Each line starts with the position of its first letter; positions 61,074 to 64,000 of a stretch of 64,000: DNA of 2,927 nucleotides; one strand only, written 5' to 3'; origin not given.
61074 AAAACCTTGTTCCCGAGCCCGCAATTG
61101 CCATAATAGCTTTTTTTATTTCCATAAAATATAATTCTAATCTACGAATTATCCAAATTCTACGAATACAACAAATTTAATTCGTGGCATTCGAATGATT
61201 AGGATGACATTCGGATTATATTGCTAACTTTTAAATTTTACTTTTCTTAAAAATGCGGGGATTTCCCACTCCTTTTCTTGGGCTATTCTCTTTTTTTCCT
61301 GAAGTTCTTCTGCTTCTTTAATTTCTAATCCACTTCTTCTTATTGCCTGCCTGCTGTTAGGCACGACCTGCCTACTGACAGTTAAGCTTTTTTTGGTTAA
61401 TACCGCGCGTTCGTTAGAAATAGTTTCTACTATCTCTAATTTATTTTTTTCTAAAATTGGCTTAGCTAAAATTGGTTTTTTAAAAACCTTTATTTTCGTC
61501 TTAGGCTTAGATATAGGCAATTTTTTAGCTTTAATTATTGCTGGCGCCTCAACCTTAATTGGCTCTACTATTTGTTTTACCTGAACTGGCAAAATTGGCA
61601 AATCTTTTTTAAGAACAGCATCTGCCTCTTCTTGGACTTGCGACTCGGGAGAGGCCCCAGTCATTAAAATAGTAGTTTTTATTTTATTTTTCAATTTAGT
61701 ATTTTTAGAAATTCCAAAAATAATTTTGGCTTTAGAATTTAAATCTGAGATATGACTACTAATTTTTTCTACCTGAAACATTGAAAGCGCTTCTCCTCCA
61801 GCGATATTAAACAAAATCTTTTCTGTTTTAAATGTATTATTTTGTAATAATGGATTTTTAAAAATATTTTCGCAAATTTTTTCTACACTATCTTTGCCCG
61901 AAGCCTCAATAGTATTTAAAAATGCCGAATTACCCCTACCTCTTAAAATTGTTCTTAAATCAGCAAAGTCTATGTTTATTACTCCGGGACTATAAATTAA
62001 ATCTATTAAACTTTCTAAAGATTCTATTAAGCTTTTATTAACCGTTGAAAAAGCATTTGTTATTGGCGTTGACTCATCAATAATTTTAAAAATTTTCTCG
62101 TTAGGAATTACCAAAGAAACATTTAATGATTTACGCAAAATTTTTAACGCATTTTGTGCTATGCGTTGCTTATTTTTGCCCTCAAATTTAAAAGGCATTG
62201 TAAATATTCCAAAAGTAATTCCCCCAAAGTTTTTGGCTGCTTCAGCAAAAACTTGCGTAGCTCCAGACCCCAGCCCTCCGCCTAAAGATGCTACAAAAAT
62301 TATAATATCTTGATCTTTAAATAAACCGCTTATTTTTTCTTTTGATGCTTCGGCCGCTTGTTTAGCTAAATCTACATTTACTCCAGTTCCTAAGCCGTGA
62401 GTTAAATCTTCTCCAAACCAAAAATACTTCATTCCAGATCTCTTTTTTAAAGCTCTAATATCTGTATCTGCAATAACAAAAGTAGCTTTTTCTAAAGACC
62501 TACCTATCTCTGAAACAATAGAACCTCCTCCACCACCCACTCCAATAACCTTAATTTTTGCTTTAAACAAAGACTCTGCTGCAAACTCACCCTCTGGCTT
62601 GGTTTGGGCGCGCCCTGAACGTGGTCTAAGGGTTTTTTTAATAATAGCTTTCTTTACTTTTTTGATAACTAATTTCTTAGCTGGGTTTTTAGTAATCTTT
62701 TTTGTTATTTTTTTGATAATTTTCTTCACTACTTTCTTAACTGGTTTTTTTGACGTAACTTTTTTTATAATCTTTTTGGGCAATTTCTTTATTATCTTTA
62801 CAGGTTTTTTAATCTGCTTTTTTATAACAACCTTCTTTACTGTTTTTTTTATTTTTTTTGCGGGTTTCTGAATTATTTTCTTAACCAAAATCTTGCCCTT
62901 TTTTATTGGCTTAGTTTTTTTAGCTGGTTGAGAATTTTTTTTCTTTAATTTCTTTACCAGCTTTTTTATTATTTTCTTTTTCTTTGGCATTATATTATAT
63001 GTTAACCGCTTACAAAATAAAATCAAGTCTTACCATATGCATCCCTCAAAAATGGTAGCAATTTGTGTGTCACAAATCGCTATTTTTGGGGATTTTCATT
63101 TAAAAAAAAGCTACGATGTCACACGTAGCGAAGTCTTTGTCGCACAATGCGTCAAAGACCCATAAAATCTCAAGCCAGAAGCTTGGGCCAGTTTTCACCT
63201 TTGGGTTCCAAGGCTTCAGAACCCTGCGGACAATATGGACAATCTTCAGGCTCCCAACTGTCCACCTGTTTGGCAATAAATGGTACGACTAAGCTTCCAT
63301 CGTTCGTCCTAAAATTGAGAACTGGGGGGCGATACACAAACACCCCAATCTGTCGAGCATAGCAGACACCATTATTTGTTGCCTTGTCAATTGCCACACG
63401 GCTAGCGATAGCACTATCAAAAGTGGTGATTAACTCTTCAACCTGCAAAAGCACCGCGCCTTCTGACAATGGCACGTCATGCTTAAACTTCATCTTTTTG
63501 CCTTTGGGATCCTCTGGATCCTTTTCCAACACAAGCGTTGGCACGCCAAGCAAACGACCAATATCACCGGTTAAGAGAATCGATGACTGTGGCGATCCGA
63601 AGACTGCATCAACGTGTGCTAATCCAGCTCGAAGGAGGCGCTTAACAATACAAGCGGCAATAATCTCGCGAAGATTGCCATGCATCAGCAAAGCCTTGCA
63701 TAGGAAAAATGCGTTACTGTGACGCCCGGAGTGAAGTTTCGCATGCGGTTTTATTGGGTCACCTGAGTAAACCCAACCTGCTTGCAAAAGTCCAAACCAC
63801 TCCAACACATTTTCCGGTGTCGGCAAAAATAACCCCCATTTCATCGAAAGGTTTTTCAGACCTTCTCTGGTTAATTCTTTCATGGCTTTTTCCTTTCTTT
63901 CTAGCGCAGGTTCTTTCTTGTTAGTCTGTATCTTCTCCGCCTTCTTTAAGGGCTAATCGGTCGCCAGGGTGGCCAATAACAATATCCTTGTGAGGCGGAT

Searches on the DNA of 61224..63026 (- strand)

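Call 67: search_with_rna_model(model_id=R1, sources=[L173, L174, L175, L176, L177, L055, L056], max_evalue=1)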
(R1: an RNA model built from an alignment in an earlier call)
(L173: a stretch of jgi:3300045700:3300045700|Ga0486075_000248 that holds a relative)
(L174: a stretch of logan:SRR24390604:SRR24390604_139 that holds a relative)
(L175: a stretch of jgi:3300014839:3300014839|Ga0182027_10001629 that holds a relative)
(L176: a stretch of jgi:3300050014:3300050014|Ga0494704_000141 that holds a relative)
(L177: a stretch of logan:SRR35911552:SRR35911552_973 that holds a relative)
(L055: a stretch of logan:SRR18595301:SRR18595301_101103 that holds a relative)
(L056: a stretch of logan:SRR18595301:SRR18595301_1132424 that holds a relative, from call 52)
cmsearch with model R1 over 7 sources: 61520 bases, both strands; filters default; matches with E-value up to 1: 8.
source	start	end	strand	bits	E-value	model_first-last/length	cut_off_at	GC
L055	7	69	-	70.9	3.6e-19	1-63/63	no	0.37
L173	6697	6759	+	37.6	7.7e-09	1-63/63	no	0.37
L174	5846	5908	+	37.6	7.7e-09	1-63/63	no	0.37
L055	12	75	+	32.7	2.5e-07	1-63/63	no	0.38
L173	6692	6754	-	20.6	0.0014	1-63/63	no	0.35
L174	5841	5903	-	20.6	0.0014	1-63/63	no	0.35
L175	7666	7722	+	15.4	0.055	1-63/63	no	0.3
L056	2419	2441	-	14.9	0.079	41-63/63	5'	0.3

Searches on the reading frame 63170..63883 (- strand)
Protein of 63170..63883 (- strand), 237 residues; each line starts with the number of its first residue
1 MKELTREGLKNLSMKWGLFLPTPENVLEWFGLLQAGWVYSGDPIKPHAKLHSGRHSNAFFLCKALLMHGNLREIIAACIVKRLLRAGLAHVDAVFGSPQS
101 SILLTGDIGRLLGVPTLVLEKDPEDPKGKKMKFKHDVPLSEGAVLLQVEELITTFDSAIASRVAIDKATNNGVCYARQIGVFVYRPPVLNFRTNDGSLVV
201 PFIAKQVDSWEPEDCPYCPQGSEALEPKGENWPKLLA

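Call 9: search_protein_families(library=pfam, proteins=[window:63170-63883:-], max_evalue=0.01)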
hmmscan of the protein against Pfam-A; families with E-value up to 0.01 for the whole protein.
window:63170-63883:- (237 aa): 0 families

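Call 52: find_encoding_contigs(protein=window:63170-63883:-, flank=10000, max_places=5)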
Protein window:63170-63883:- (237 aa): 1 contig read that carries it; 1 place shown.
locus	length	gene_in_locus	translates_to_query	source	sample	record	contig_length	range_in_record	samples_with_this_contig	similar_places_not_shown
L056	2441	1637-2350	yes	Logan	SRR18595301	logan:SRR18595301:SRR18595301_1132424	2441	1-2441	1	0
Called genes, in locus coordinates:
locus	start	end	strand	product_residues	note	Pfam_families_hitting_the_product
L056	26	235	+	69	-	-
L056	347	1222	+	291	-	PF00215:OMPdecase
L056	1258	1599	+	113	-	-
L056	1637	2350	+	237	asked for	-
